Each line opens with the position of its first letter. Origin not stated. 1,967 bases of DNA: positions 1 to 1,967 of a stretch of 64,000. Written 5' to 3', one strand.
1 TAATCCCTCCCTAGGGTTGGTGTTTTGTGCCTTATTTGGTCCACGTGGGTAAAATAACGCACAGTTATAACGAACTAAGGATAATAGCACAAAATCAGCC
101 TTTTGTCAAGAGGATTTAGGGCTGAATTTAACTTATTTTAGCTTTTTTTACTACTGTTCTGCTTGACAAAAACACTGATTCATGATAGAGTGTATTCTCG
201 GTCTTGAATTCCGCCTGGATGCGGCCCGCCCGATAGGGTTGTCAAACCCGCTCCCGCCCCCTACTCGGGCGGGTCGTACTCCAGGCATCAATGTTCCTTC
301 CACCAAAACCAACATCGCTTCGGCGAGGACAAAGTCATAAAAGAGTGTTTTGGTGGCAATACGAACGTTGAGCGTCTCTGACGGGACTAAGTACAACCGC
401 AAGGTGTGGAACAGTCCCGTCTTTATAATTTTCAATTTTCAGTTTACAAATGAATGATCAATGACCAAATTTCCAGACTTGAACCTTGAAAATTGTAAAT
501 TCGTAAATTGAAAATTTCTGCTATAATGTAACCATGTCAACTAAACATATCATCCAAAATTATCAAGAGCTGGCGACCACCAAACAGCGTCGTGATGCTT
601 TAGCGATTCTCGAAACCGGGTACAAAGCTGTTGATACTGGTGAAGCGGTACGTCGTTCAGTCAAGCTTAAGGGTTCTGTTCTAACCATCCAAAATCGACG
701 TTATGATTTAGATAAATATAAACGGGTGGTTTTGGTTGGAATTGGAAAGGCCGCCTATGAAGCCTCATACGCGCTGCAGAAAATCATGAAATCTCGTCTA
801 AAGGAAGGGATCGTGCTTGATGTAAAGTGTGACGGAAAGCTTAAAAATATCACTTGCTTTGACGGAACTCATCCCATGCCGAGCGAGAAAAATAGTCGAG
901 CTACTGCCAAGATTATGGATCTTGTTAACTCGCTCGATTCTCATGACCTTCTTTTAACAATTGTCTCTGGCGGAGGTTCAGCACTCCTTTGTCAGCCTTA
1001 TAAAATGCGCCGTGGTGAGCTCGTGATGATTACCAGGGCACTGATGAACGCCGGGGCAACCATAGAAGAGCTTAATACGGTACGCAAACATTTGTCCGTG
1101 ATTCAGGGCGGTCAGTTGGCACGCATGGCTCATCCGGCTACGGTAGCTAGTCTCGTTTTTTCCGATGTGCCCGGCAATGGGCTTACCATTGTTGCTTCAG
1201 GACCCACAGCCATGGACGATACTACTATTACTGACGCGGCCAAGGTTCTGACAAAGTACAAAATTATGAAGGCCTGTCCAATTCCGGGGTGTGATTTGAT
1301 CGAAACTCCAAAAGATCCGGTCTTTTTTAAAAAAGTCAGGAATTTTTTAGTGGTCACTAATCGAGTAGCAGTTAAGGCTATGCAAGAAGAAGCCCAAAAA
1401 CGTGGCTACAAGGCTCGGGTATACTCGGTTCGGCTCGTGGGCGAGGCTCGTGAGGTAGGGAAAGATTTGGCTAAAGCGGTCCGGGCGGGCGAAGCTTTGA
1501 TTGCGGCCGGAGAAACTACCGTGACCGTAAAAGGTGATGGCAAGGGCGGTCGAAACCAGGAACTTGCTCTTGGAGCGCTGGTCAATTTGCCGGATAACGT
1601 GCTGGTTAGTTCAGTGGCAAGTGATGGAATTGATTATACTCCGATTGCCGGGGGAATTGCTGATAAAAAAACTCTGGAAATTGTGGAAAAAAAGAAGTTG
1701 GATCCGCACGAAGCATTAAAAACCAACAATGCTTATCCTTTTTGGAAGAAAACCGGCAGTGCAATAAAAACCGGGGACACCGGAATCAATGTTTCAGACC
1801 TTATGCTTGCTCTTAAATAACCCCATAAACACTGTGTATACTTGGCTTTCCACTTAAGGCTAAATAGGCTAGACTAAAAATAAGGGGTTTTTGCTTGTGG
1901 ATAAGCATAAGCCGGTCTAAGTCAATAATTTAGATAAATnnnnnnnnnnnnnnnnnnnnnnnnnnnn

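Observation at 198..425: Promoter-to-terminator ~225-nt structured RNA of unrecognised family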

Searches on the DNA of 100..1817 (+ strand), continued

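Call 26: search_rna_families(source=L005, start=4440, end=5000, threshold=evalue, max_evalue=5, show_alignments=3)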
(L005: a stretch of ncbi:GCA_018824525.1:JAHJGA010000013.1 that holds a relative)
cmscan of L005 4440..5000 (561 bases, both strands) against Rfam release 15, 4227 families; matches with E-value up to 5: 5.
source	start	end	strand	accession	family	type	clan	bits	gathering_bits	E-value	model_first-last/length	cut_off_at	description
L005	4645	4700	+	RF01722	Pyrobac-1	Gene; sRNA;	-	19.6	40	0.53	1-60/60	no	Pyrobac-1 RNA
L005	4924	4952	+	RF01837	toga_FSE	Cis-reg; frameshift_element;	-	19.2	40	0.44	1-29/29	no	togavirus ribosomal frameshift element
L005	4667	4692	+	RF01074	RF_site1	Cis-reg; frameshift_element;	-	16.9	40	1.9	13-38/40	no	Putative RNA-dependent RNA polymerase ribosomal frameshift site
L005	4660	4693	+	RF01079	RF_site3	Cis-reg; frameshift_element;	-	16.8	50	2.3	1-39/39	no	Putative RNA-dependent RNA polymerase ribosomal frameshift site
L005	4763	4869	-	RF00603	SNORD23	Gene; snRNA; snoRNA; CD-box;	-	16.1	64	1.2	1-110/110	no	Small nucleolar RNA SNORD23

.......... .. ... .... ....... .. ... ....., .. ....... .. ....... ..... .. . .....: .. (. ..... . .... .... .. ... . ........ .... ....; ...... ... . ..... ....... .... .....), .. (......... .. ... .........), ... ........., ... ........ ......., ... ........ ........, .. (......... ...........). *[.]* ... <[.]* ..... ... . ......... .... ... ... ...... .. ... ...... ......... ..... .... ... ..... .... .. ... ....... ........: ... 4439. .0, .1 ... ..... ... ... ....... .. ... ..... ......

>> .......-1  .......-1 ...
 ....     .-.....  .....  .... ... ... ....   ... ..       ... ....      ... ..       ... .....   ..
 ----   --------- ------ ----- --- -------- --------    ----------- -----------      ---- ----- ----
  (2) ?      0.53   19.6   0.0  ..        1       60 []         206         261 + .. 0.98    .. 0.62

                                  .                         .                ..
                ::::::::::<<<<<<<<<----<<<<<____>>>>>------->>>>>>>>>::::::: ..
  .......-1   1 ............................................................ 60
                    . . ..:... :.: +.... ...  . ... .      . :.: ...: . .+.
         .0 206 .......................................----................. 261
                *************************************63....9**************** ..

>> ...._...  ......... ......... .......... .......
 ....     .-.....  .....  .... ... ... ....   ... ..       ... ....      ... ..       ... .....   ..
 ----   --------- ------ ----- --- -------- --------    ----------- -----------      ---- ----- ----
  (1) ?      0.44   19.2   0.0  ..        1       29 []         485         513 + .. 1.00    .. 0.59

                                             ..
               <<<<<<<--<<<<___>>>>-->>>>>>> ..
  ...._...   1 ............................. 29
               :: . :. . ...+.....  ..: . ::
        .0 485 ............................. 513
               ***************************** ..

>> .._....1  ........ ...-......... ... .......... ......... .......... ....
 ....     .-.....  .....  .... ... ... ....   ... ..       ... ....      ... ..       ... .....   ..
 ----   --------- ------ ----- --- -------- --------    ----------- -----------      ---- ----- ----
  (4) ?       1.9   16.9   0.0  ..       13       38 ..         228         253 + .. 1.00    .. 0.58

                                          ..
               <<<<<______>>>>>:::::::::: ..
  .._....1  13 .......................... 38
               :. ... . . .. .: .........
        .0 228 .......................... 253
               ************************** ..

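Call 68: build_rna_model(alignment_id=A4, structure=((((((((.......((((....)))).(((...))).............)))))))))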
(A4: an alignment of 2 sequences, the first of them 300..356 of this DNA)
Model R1 built from alignment A4 (2 sequences, 58 columns); structure: as given.
model positions 58; base pairs 15; branch points 1; effective number of sequences 2; information 0.804 bits per position. Calibrated on 0.2 Mb of random sequence (short: E-values are rough).
structure used (alignment columns):
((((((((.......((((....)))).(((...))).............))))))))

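Call 69: search_with_rna_model(model_id=R1, sources=[window, L002, L005, L088, L089, L090, L091, L093, L095, L097, L009, L010, L011, L012, L013, L014, L015, L016, L017, L018, L019, L020, L021, L022, L023, L024, L025, L026, L027, L028, L031, L032, L036, L038, L039, L040, L041, L042, L043, L044, L045, L047, L048, L051, L052, L058, L059, L060, L065, L067, L071, L072, L073, L074, L075, L076, L079, L084, L085, L086, L087, L092], max_evalue=10, show_alignments=4)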
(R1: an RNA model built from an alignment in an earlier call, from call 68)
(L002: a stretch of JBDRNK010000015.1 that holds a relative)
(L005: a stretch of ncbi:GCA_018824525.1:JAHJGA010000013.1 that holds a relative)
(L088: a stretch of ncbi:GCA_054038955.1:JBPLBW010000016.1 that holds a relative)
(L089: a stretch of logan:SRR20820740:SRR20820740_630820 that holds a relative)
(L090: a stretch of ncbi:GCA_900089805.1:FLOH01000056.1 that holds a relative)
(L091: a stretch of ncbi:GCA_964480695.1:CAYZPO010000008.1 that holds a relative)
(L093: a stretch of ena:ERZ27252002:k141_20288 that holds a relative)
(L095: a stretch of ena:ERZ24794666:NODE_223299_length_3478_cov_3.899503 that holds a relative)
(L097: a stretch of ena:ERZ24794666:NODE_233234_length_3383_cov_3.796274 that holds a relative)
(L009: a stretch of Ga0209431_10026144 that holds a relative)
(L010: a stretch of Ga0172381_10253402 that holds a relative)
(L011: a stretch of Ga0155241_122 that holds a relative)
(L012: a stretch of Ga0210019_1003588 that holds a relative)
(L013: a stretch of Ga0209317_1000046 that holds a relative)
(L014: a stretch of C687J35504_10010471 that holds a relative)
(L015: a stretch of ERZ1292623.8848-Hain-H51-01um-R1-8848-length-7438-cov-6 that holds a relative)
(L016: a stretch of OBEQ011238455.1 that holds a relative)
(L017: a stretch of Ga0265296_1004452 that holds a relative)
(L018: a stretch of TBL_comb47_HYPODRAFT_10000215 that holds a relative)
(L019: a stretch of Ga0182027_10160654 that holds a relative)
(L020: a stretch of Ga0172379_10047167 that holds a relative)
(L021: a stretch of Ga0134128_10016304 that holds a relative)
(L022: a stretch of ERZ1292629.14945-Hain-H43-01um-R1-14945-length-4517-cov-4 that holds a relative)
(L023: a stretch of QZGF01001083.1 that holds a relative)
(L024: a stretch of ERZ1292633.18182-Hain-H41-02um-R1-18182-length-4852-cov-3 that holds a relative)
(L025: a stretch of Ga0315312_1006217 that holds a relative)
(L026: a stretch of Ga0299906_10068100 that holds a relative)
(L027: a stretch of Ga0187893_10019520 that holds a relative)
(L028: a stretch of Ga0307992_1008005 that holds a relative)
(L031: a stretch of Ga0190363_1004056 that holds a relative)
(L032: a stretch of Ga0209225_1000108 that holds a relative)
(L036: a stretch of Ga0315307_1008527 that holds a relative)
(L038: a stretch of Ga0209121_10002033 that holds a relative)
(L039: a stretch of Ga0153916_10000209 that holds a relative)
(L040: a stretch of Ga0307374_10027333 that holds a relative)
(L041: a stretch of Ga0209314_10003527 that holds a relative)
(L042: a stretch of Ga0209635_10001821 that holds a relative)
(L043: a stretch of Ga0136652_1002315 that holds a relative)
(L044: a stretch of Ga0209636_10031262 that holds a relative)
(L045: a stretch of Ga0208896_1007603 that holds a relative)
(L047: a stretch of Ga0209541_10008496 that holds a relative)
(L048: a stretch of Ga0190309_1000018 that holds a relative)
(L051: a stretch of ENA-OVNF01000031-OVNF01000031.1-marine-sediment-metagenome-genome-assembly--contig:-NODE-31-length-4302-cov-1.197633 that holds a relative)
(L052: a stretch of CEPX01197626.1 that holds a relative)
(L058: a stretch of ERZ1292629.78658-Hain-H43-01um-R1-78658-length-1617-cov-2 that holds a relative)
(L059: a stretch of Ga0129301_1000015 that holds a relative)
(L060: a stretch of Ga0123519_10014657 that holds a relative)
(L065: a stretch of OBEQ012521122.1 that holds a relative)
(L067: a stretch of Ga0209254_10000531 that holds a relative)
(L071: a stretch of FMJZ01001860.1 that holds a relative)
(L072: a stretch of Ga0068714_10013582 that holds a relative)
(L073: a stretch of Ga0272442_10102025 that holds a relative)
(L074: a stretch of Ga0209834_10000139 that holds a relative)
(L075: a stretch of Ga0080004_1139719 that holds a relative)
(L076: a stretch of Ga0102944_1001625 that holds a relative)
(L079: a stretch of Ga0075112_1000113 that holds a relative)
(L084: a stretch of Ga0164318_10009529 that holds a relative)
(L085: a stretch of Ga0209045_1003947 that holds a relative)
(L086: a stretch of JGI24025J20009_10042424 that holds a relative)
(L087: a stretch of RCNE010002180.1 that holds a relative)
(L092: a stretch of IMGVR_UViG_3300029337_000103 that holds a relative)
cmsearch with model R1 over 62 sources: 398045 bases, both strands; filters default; matches with E-value up to 10: 7.
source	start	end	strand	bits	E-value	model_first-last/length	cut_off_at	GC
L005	4822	4879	+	75.7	1.2e-18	1-58/58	no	0.43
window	300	356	+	72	1.5e-17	1-58/58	no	0.47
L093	5017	5071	-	16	0.54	1-58/58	no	0.44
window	57678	57732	-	15.1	1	1-58/58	no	0.35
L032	3707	3775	+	13.9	2.3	1-58/58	no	0.39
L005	4808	4863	-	13.7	2.6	1-58/58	no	0.45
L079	2862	2921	-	13.7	2.6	1-58/58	no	0.27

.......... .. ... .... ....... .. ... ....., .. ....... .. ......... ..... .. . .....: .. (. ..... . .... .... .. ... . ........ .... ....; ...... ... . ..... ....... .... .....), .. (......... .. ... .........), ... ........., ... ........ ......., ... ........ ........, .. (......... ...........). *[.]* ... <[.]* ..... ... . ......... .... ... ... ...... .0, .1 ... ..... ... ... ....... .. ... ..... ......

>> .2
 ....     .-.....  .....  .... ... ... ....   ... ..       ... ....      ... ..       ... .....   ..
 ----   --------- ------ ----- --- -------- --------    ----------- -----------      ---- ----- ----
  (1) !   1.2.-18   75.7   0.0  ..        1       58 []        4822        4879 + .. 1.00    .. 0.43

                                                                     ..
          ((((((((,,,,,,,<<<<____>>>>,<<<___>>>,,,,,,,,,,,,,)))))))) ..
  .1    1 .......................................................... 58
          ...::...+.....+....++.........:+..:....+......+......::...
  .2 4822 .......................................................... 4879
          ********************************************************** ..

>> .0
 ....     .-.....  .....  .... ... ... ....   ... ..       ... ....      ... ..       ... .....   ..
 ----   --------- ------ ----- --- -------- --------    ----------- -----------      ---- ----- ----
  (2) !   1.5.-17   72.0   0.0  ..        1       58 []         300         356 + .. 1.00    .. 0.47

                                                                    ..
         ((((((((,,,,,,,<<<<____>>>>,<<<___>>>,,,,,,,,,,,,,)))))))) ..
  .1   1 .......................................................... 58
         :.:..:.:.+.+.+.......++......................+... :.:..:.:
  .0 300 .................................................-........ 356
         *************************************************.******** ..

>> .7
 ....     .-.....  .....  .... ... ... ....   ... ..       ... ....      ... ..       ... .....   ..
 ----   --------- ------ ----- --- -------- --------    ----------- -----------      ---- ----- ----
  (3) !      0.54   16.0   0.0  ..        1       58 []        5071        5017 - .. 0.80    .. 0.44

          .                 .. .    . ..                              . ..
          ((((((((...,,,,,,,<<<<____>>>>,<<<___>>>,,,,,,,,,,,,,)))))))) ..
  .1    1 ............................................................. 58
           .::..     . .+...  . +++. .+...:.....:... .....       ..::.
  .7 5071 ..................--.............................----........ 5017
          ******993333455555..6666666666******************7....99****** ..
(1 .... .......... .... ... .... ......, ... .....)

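Call 71: build_rna_model(alignment_id=A5, structure=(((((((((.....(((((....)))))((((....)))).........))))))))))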
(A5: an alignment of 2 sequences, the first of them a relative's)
Model R2 built from alignment A5 (2 sequences, 58 columns); structure: as given.
model positions 58; base pairs 18; branch points 1; effective number of sequences 1.51; information 0.961 bits per position. Calibrated on 0.2 Mb of random sequence (short: E-values are rough).
structure used (alignment columns):
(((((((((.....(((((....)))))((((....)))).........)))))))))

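Call 72: search_with_rna_model(model_id=R2, sources=[window, L002, L088, L089, L090, L091, L093, L095, L097, L009, L011, L012, L013, L015], max_evalue=10, show_alignments=2)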
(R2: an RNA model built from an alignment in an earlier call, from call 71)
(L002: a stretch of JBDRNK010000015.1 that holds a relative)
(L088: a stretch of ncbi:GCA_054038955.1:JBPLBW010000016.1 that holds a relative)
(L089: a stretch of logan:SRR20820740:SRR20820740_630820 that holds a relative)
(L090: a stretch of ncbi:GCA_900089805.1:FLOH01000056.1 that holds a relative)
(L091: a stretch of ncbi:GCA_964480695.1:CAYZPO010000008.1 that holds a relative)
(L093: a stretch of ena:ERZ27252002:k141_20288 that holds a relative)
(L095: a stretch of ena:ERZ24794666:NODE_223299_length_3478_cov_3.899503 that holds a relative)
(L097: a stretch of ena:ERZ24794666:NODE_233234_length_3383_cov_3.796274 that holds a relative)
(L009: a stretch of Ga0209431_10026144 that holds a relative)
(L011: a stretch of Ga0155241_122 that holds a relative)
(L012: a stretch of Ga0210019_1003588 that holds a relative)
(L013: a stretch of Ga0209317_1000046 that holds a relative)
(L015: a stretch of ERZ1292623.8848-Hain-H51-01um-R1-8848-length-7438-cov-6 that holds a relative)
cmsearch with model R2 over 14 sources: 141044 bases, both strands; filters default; matches with E-value up to 10: 2.
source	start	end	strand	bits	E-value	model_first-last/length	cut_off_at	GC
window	299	357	+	13.9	1.4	1-58/58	no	0.47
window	31898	31928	+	10.8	8.3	1-58/58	no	0.48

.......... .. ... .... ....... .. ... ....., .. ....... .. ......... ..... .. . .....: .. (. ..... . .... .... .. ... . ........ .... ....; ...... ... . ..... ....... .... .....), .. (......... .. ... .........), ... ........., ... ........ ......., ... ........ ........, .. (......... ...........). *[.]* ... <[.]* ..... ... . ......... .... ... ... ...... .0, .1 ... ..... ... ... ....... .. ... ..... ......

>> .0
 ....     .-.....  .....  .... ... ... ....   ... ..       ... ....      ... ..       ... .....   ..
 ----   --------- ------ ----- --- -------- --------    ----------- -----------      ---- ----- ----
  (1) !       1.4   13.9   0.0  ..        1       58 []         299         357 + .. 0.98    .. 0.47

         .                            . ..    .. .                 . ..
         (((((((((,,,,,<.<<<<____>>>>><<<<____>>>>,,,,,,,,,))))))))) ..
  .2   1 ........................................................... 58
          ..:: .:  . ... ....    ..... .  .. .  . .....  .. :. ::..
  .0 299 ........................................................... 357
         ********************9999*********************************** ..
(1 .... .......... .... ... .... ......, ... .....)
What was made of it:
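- The reciprocal model built from L005 alone ranks W 299-357 first, but only at E=1.4 (call 72).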

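Call 85: search_rna_families(sources=[L088, L089, L091, L095, L097, L090, L093], threshold=gathering)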
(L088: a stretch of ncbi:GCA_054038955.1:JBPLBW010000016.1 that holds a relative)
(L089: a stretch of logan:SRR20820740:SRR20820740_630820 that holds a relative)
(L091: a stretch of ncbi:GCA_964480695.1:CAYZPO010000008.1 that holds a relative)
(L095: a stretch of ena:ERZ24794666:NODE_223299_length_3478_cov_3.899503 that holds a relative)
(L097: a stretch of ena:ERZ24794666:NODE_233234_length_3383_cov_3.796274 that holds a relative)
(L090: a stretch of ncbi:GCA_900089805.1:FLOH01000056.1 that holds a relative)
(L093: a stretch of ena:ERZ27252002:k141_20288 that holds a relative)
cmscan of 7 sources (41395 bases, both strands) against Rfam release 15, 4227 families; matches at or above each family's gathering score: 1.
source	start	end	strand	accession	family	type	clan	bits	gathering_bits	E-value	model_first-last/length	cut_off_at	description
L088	291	363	+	RF00005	tRNA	Gene; tRNA;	CL00001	76.6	29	3e-15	1-71/71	no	tRNA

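Call 92: search_dna_similar(query=window:192-430:+, collection=phages, mode=distant, max_evalue=0.01, max_rows=5)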
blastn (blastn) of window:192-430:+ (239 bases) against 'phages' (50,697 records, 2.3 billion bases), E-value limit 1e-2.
No match.
